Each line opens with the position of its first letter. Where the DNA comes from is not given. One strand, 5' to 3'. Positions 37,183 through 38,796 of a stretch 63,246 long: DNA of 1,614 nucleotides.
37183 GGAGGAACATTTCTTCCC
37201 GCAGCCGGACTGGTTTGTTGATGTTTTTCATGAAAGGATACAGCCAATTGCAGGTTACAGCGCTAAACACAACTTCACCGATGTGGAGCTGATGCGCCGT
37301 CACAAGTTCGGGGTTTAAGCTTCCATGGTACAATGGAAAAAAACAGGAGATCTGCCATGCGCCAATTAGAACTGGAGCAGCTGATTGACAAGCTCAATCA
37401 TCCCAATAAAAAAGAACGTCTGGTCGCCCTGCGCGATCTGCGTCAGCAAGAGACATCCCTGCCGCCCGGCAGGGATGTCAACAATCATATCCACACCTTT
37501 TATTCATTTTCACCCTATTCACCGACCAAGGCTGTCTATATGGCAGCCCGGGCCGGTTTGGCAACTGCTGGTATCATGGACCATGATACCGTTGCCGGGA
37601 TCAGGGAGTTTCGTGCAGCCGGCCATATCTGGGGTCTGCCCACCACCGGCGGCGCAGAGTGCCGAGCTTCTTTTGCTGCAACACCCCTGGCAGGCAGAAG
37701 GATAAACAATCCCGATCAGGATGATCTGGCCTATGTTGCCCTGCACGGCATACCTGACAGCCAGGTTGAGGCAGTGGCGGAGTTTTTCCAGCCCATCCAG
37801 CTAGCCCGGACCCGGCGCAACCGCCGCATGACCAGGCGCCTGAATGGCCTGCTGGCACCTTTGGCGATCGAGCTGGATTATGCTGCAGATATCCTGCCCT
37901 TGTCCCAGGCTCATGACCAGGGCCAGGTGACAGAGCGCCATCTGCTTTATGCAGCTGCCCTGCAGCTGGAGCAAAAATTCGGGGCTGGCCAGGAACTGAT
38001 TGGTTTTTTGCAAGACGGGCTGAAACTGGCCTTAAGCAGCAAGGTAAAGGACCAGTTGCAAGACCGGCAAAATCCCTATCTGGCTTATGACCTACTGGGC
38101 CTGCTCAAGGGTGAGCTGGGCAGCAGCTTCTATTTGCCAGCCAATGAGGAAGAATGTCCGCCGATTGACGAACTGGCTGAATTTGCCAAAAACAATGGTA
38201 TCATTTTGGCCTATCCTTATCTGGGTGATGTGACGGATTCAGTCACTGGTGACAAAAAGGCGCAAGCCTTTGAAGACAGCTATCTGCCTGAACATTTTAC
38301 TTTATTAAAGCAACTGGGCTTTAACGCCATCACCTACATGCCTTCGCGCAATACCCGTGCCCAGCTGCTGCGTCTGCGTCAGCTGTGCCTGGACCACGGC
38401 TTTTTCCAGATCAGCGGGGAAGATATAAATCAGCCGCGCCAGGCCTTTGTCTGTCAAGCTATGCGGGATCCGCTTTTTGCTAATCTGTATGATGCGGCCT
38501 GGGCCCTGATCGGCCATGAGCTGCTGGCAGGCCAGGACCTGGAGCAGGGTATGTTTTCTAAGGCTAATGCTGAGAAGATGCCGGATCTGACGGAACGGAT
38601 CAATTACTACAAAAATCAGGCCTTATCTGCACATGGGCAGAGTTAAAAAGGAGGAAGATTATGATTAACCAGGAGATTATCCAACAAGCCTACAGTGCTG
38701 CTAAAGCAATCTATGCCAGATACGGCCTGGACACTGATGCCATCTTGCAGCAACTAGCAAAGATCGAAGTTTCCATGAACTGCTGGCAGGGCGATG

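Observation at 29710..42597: One operon joins rhaA/rhaB-type genes to a SorE/SrlD-like redox pair and a lipoyl E1-E2-E3 complex: candidate undescribed 6-deoxyhexose route to acetyl-CoA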

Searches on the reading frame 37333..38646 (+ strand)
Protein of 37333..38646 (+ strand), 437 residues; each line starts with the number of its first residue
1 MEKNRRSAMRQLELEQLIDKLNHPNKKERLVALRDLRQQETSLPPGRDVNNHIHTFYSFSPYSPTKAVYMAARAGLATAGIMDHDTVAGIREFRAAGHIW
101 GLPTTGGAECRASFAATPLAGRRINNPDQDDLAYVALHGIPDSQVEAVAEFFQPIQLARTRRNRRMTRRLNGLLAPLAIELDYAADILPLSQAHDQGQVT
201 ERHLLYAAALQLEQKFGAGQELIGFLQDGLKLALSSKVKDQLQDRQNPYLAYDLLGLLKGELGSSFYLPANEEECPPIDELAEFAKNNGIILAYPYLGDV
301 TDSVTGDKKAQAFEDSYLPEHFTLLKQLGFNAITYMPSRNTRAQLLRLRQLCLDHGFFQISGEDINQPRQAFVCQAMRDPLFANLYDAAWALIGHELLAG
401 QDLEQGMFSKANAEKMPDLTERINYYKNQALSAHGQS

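Call 5: search_protein_families(library=pfam, proteins=[window:37333-38646:+], max_evalue=0.01)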
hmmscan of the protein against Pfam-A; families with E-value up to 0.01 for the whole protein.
window:37333-38646:+ (437 aa): 0 families

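Call 6: search_protein_families(library=ncbifam, proteins=[window:37333-38646:+], max_evalue=0.001)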
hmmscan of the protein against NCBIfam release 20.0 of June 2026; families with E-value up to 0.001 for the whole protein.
window:37333-38646:+ (437 aa): 1 family
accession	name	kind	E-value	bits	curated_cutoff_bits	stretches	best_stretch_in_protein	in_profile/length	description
NF041577.1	nside_bi_sphtase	equivalog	2.2e-05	23.8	400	1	49-118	4-73/276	3',5'-nucleoside bisphosphate phosphatase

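Call 11: find_homologous_proteins(query=window:37333-38646:+)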
Query window:37333-38646:+ (437 aa): 7998 proteins with E <= 0.001 among 8000 candidates; the best 120 are listed.
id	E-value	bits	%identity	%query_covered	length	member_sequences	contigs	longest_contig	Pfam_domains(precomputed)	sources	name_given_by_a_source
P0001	2.2e-287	971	100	98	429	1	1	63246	-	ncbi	-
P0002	2.9e-220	750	79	98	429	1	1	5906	-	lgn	-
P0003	9.6e-185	633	68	97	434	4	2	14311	PF02811.27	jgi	jgi:hypothetical protein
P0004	1.6e-177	609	66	97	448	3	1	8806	-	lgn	-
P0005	4.9e-176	604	64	97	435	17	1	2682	PF02811.27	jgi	jgi:hypothetical protein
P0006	2.6e-175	602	65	97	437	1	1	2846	-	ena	-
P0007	5.1e-175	601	65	98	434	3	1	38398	-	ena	-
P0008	6.6e-174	597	65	95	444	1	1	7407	PF02811.27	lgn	-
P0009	1.4e-173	596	64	96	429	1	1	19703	-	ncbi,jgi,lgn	ncbi:MAG: PHP domain-containing protein [Kiritimatiellia bacterium]|jgi:hypothetical protein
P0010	2.0e-173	595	65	98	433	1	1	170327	-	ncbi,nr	ncbi:MAG: PHP domain-containing protein [Clostridiaceae bacterium]|nr:PHP domain-containing protein 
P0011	3.0e-173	595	66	93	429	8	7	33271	PF02811.27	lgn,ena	-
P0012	2.5e-172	592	64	95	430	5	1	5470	PF02811.27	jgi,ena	-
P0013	8.0e-172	590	65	95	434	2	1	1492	PF02811.27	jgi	-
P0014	9.1e-172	590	64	97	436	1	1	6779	-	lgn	-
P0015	1.1e-171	590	62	97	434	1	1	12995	-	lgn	-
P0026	2.5e-168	579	64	96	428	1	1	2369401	PF02811.27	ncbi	-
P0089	5.5e-153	528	58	96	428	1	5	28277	PF02811.27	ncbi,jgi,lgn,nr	ncbi:MAG: PHP domain-containing protein [Lentisphaerae bacterium]|jgi:hypothetical protein|nr:PHP do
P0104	1.1e-149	517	58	96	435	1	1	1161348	PF02811.27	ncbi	-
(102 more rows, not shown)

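Call 12: find_encoding_contigs(protein=P0026, flank=10000, max_places=2)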
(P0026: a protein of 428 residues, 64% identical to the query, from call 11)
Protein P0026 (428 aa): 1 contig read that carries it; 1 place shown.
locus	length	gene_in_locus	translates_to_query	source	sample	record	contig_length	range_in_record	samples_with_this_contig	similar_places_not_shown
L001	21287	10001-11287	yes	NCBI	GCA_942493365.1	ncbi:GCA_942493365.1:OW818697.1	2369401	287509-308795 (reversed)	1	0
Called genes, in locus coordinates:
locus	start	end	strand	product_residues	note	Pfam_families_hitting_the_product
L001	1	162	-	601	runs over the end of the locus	PF00501:AMP-binding, PF23562:AMP-binding_C_3 (weak)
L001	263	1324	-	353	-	PF21948:LplA-B_cat, PF03099:BPL_LplA_LipB, PF10437:Lip_prot_lig_C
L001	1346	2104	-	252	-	PF08220:HTH_DeoR, PF00455:DeoRC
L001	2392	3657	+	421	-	PF08240:ADH_N, PF00107:ADH_zinc_N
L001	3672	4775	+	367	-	PF00106:adh_short, PF08659:KR, PF13561:adh_short_C2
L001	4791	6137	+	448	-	PF00364:Biotin_lipoyl, PF02817:E3_binding, PF00198:2-oxoacid_dh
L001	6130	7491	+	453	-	PF01266:DAO (faint), PF03486:HI0933_like (faint), PF07992:Pyr_redox_2, PF12831:FAD_oxidored (weak), PF13450:NAD_binding_8 (faint), PF13738:Pyr_redox_3 (weak), PF00070:Pyr_redox, PF02852:Pyr_redox_dim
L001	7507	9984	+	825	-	PF00676:E1_dh, PF02779:Transket_pyr, PF02780:Transketolase_C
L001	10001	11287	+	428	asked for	PF02811:PHP (weak)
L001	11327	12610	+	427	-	PF06134:RhaA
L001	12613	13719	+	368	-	PF00596:Aldolase_II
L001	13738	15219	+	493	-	PF00370:FGGY_N, PF02782:FGGY_C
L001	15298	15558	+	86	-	-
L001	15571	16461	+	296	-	PF01503:PRA-PH (faint), PF03819:MazG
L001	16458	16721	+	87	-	PF01479:S4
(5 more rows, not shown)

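Call 13: find_encoding_contigs(protein=P0009, flank=10000, max_places=2)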
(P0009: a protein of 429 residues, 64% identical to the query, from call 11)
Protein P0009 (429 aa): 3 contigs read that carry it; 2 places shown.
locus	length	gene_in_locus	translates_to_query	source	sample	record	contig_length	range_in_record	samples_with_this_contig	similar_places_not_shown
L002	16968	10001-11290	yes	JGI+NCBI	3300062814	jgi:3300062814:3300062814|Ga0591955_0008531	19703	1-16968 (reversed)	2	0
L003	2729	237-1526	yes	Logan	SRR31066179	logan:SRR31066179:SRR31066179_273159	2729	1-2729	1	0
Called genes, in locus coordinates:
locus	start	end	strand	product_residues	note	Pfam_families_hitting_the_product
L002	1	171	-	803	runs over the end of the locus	PF01120:Alpha_L_fucos, PF14871:GHL6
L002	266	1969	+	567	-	PF00528:BPD_transp_1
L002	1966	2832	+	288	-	PF00950:ABC-3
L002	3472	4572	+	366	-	PF00483:NTP_transferase, PF12804:NTP_transf_3, PF22640:ManC_GMP_beta-helix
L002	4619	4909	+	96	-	PF01169:GDT1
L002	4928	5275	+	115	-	PF01844:HNH, PF14279:HNH_5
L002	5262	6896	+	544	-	PF00890:FAD_binding_2, PF01266:DAO (weak), PF02910:Succ_DH_flav_C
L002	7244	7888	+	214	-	PF00753:Lactamase_B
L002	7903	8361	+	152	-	-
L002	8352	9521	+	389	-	PF00534:Glycos_transf_1, PF13692:Glyco_trans_1_4, PF13524:Glyco_trans_1_2 (faint)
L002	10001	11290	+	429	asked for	-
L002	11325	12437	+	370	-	PF00596:Aldolase_II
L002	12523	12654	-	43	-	-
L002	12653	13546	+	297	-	PF01882:DUF58, PF05762:VWA_CoxE, PF13519:VWA_2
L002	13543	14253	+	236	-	PF01694:Rhomboid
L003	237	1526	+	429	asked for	-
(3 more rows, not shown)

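Call 15: find_encoding_contigs(protein=P0010, flank=10000, max_places=1)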
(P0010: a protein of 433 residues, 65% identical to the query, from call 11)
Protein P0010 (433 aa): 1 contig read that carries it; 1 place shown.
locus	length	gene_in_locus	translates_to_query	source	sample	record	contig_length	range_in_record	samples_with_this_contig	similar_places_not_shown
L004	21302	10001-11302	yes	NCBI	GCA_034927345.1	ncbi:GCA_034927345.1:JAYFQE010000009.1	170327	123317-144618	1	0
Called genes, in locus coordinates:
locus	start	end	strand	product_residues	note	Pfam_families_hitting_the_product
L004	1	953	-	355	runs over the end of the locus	PF21948:LplA-B_cat, PF03099:BPL_LplA_LipB (weak), PF10437:Lip_prot_lig_C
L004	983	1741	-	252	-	PF08220:HTH_DeoR, PF00455:DeoRC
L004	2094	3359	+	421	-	PF08240:ADH_N, PF00107:ADH_zinc_N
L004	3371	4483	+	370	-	PF00106:adh_short, PF08659:KR (weak), PF13561:adh_short_C2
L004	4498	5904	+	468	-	PF00364:Biotin_lipoyl, PF02817:E3_binding (weak), PF00198:2-oxoacid_dh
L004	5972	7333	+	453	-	PF01266:DAO (faint), PF03486:HI0933_like (faint), PF07992:Pyr_redox_2, PF12831:FAD_oxidored (weak), PF13450:NAD_binding_8 (faint), PF13738:Pyr_redox_3 (weak), PF00070:Pyr_redox, PF02852:Pyr_redox_dim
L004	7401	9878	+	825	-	PF00676:E1_dh, PF02779:Transket_pyr, PF02780:Transketolase_C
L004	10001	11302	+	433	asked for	-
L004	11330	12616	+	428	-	PF06134:RhaA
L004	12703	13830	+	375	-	PF00596:Aldolase_II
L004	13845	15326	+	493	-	PF00370:FGGY_N, PF02782:FGGY_C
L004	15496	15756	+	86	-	-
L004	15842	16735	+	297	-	PF01503:PRA-PH (faint), PF03819:MazG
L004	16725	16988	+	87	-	PF01479:S4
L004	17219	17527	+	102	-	PF04977:DivIC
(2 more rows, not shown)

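Call 16: find_encoding_contigs(protein=P0089, flank=10000, max_places=1)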
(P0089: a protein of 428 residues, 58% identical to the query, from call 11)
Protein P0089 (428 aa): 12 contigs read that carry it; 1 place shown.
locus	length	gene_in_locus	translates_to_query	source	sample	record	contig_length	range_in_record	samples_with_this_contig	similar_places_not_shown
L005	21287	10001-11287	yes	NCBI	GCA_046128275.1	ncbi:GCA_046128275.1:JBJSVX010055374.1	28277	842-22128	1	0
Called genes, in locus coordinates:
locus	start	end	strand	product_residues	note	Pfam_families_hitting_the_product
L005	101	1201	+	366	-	PF00557:Peptidase_M24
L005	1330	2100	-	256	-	PF08220:HTH_DeoR, PF00455:DeoRC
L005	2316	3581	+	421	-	PF08240:ADH_N, PF00107:ADH_zinc_N (weak)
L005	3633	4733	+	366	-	PF00106:adh_short, PF08659:KR (weak), PF13561:adh_short_C2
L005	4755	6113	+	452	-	PF00364:Biotin_lipoyl, PF02817:E3_binding, PF00198:2-oxoacid_dh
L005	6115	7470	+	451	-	PF00890:FAD_binding_2 (faint), PF01134:GIDA (weak), PF01266:DAO (faint), PF07992:Pyr_redox_2, PF12831:FAD_oxidored, PF13738:Pyr_redox_3, PF00070:Pyr_redox, PF02852:Pyr_redox_dim, +2 more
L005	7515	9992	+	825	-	PF00676:E1_dh, PF02779:Transket_pyr, PF02780:Transketolase_C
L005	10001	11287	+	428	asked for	PF02811:PHP (weak)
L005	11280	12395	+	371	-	PF00596:Aldolase_II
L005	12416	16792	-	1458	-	PF00128:Alpha-amylase, PF14871:GHL6 (faint), PF12439:GDE_N, PF06202:GDE_C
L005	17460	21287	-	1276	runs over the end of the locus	PF00270:DEAD, PF13245:AAA_19 (weak), PF00271:Helicase_C, PF21010:HA2_C, PF07717:OB_NTP_bind, PF11898:DUF3418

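Call 17: find_encoding_contigs(protein=P0104, flank=10000, max_places=1)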
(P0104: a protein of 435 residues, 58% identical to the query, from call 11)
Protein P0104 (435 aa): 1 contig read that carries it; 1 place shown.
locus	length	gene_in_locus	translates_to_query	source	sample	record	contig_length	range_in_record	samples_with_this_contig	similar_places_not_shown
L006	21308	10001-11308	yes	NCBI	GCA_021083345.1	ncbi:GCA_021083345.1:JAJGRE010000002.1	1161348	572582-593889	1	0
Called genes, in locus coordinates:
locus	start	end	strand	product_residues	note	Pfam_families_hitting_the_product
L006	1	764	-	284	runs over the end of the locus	PF00583:Acetyltransf_1, PF13673:Acetyltransf_10, PF13508:Acetyltransf_7, PF08445:FR47 (faint), PF00583:Acetyltransf_1 (weak), PF13673:Acetyltransf_10 (weak), PF13508:Acetyltransf_7 (weak)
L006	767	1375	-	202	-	PF00440:TetR_N, PF13977:TetR_C_6 (weak), PF17922:TetR_C_17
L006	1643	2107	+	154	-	PF13432:TPR_16 (faint), PF00515:TPR_1 (faint), PF07719:TPR_2 (faint), PF13424:TPR_12 (weak), PF13181:TPR_8 (faint)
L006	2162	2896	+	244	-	-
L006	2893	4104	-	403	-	PF07690:MFS_1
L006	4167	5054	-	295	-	PF02311:AraC_binding, PF00165:HTH_AraC (weak), PF12833:HTH_18, PF00165:HTH_AraC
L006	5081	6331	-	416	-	PF00266:Aminotran_5, PF00155:Aminotran_1_2 (weak), PF01053:Cys_Met_Meta_PP (weak), PF00266:Aminotran_5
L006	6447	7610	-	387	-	PF07905:PucR, PF13556:HTH_30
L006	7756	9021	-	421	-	PF08240:ADH_N, PF00107:ADH_zinc_N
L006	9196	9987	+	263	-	PF00106:adh_short, PF08659:KR (weak), PF13561:adh_short_C2, PF23441:SDR (weak)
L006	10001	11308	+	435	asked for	PF02811:PHP (weak)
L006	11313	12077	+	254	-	PF01022:HTH_5 (weak), PF08220:HTH_DeoR, PF08279:HTH_11 (weak), PF00455:DeoRC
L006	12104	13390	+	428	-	PF00596:Aldolase_II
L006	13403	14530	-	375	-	PF01208:URO-D (weak)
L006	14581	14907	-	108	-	PF05336:rhaM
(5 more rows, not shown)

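Call 21: search_solved_structures(query=window:37333-38646:+, max_evalue=1)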
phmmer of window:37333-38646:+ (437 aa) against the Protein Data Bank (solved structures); distinct sequences matched with E-value up to 1: 5.
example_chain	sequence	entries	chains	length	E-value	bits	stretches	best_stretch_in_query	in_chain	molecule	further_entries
3e0f_A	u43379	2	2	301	1.4e-05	27.6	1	43-170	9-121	Putative Metal-dependent Phosphoesterase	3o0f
2yb1_A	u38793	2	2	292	0.0067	18.8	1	49-116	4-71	AMIDOHYDROLASE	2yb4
9ig3_A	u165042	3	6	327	0.035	16.5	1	338-380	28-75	2-oxoglutarate-dependent dioxygenase traH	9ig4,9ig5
4jom_A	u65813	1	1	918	0.23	13.8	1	47-110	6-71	DNA polymerase III subunit alpha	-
6jod_C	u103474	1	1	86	0.41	12.9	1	191-241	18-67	Soluble cytochrome b562,Soluble cytochrome b562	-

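Call 25: find_related_loci(query=A1, collection=genome_contigs, flank=10000)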
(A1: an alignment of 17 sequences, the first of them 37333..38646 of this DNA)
Query A1 (437 aa) in genome_contigs; peptide patterns used: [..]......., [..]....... (x = any residue, [..] = any of these).
600 stretches matched a pattern (row limit reached: there are more); 572 encode a relative of the query (tblastn E <= 1e-3); the best 80 are kept; 80 distinct loci.
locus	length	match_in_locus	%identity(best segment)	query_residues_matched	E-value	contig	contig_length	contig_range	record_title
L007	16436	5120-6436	63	1-435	4e-179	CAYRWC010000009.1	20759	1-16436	MAG TPA_asm: uncultured Oscillospiraceae bacterium isolate SRP216815_co1_59 genome assembly, contig: NODE_2970_length_20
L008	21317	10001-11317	64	1-435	2e-177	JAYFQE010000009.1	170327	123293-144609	MAG: Clostridiaceae bacterium isolate CA_164 c_CA_000000057249, whole genome shotgun sequence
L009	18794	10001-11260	64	17-435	1e-176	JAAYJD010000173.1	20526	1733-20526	MAG: Clostridiaceae bacterium isolate AS10tlH2TH_219 147045_AS10, whole genome shotgun sequence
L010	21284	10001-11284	62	8-431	8e-177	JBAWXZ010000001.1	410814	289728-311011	MAG: Eubacteriales bacterium isolate ELA076 MAG076_1, whole genome shotgun sequence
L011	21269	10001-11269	64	14-432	7e-176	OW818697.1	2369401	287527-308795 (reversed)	metagenome genome assembly, chromosome: 1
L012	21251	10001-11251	62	17-430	6e-174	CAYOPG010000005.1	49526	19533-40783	MAG TPA_asm: uncultured Lentisphaerales bacterium isolate binchicken_co39_454 genome assembly, contig: NODE_1574_length_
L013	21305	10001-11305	60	1-431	2e-172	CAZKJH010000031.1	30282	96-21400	MAG TPA_asm: uncultured Lentisphaerales bacterium isolate SRP272421_co3_722 genome assembly, contig: NODE_2769_length_30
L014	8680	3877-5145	62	13-431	3e-172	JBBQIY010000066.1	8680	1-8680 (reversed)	MAG: Kiritimatiellia bacterium isolate Co_metawrap_785 Cmw_785_k141_3172494_length_8680_cov_6.0000, whole genome shotgun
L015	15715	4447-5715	61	13-431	5e-172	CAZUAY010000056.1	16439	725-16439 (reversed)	MAG TPA_asm: uncultured Lentisphaerales bacterium isolate SRP294416_co3_591 genome assembly, contig: NODE_5971_length_16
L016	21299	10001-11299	59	9-437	6e-166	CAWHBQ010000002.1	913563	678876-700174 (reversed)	MAG: uncultured Oscillospiraceae bacterium isolate MFD00905.bin.2.71 genome assembly, contig: contig_26601, whole genome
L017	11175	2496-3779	59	11-434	1e-165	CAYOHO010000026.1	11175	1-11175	MAG TPA_asm: uncultured Oscillospiraceae bacterium isolate SRP220891_co1_165 genome assembly, contig: NODE_11208_length_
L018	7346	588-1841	60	13-426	2e-165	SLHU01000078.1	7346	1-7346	MAG: Clostridiales bacterium isolate CSSed165cm_166 CSSed16-5cm-45322, whole genome shotgun sequence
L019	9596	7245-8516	58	13-432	3e-162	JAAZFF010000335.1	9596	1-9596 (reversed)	MAG: Lentisphaerae bacterium isolate AS10tlH2TH_180 281889_AS10, whole genome shotgun sequence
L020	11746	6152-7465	61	2-436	5e-162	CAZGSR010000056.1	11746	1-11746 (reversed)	MAG TPA_asm: uncultured Mageeibacillus sp. isolate binchicken_co27_475 genome assembly, contig: NODE_9692_length_11746_c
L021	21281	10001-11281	55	13-435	2e-160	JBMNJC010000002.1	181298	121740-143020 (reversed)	MAG: Caldicoprobacterales bacterium isolate SBF912LR0HQ0092 contig_28789, whole genome shotgun sequence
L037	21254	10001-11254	55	14-427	4e-149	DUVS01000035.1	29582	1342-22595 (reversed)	MAG TPA_asm: Bacillota bacterium isolate AS08sgBPME_46 229906_AS08, whole genome shotgun sequence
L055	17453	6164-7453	51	7-431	4e-145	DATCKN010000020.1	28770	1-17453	MAG TPA_asm: Thermoclostridium sp. isolate SMAG_U7097 k141_336291, whole genome shotgun sequence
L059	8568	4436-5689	55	10-430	1e-144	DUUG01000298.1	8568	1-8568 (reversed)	MAG TPA_asm: Clostridiales bacterium isolate AS08sgBPME_187 273747_AS08, whole genome shotgun sequence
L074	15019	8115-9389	52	9-428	1e-142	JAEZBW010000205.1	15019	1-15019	MAG: Bacillota bacterium isolate OH_CBrB_215 k127_457619, whole genome shotgun sequence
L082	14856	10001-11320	53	3-436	2e-141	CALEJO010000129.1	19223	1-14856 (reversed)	MAG TPA_asm: uncultured Clostridia bacterium isolate SRR6425801_bin.27_CONCOCT_v1.1_MAG genome assembly, contig: ERZ1767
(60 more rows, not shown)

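Call 62: predict_structure(alignment_id=A1)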
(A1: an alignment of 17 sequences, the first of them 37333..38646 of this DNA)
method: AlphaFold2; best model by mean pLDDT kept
length: 437 residues; sequences in the alignment: 17
mean_pLDDT: 91.8   pTM: 0.91
mean pLDDT of the five models: 91.8, 90.2, 89.7, 88.8, 88.0
residues with pLDDT >= 90: 338; 70-90: 84; 50-70: 9; < 50: 6
segments of 3 or more residues with pLDDT < 50: 304-307
pLDDT, mean of each block of 10 residues (from residue 1): 83 93 96 94 82 94 97 94 97 97 96 95 86 96 97 96 97 91 97 95 96 95 92 92 94 92 89 95 98 86 54 81 96 88 89 96 86 85 94 98 97 97 98 75
secondary structure, 60 per line:
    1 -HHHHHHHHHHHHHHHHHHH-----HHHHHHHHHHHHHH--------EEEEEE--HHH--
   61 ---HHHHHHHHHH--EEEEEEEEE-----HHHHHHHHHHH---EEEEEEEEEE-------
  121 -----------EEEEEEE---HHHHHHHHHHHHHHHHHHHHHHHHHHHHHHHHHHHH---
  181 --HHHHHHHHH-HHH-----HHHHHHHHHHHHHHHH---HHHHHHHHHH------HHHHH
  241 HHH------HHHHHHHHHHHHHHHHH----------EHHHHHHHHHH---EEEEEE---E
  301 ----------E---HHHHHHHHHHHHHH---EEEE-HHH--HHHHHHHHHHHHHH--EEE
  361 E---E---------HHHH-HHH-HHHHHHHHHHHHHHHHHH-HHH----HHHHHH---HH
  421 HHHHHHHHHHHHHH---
elements in order: H2-20 H26-39 E48-53 H64-73 E76-84 H90-100 E104-113 E132-138 H142-177 H183-191 H201-216 H220-229 H236-243 H250-266 H278-287 E291-296 H315-328 E332-335 H342-355 E358-361 H375-378 H384-401 H410-415 H419-434
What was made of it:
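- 37333..38646 (+): g6: PHP-fold phosphoesterase (429-437 aa) with a ~150-aa helical insertion; substrate unknown. pLDDT 91.8 (call 62).
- On PHP (polymerase and histidinol phosphatase) phosphoesterases: The model has pLDDT 91.8 (call 62).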

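Call 64: fold_search(model_id=the predicted structure, library=pdb)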
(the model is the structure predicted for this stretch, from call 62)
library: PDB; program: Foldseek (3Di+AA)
matches with E <= 10: 766; with E <= 0.001: 15
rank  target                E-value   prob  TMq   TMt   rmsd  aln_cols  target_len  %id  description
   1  3o0f                  1.8e-11  1.00  0.49  0.72   6.2       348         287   19  Crystal structure of a putative metal-dependent phosphoesterase (BAD_1165) from bifidobacterium adolescentis atcc 15703  (released 2010-08-25)
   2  3e0f                  2.1e-11  1.00  0.51  0.75   5.8       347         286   19  Crystal structure of a putative metal-dependent phosphoesterase (bad_1165) from bifidobacterium adolescentis atcc 15703  (released 2008-09-02)
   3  9etk                  1.3e-09  1.00  0.46  0.69   7.0       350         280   18  Crystal structure of Vibrio cholerae RNase AM (released 2024-09-11)
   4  2yb1                  3.2e-09  1.00  0.49  0.71   5.7       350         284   16  Structure of an amidohydrolase from Chromobacterium violaceum (EFI target EFI-500202) with bound Mn, AMP and phosphate. (released 2011-03-16)
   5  7ug9                  3.2e-06  1.00  0.34  0.70   7.4       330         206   11  Crystal structure of RNase AM PHP domain (released 2022-08-31)
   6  4gx8_B                2.7e-05  1.00  0.28  0.36  18.5       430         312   13  Crystal structure of a DNA polymerase III alpha-epsilon chimera (released 2013-04-03)
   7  9qpc_A                3.3e-05  1.00  0.32  0.13  22.9       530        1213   12  DNA polymerase with inhibitor (released 2025-09-24)
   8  9qrn_A                1.2e-04  1.00  0.29  0.13  22.0       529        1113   11  DNA polymerase without DNA or inhibitor (released 2025-09-24)
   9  4gx9_B                1.6e-04  1.00  0.34  0.45  13.5       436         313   12  Crystal structure of a DNA polymerase III alpha-epsilon chimera (released 2013-04-03)
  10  4gx9_C                1.6e-04  1.00  0.33  0.43  15.3       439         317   13  Crystal structure of a DNA polymerase III alpha-epsilon chimera (released 2013-04-03)
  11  4jom                  1.6e-04  1.00  0.25  0.14  18.3       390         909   13  Structure of E. coli Pol III 3mPHP mutant (released 2013-05-29)
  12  4gx8_A                1.7e-04  1.00  0.28  0.37  18.2       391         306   14  Crystal structure of a DNA polymerase III alpha-epsilon chimera (released 2013-04-03)
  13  2hnh                  1.7e-04  1.00  0.25  0.14  18.2       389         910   12  Crystal structure of the catalytic alpha subunit of E. coli replicative DNA polymerase III (released 2006-09-19)
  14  2hqa                  4.9e-04  0.99  0.28  0.15  22.9       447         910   13  Crystal structure of the catalytic alpha subunit of E. Coli replicative DNA polymerase III (released 2006-09-19)
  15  9qrl_A                5.4e-04  0.99  0.30  0.13  22.3       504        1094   13  DNA polymerase with inhibitor #2 (released 2025-09-24)
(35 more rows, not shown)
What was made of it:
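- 37333..38646 (+): Best folds are 3e0f/3o0f, RNase AM and Cv1693 (call 64).
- On PHP (polymerase and histidinol phosphatase) phosphoesterases: Foldseek hits are 3e0f, 3o0f, 9etk and 2yb1 (E = 1e-11 to 3e-9, target-normalised TM-score 0.69-0.75, call 64).
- Checked: It is confirmed by a confident model (pLDDT 91.8) whose best PDB neighbours are TrpH/YciV-type PHP phosphoesterases (calls 62, 64).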
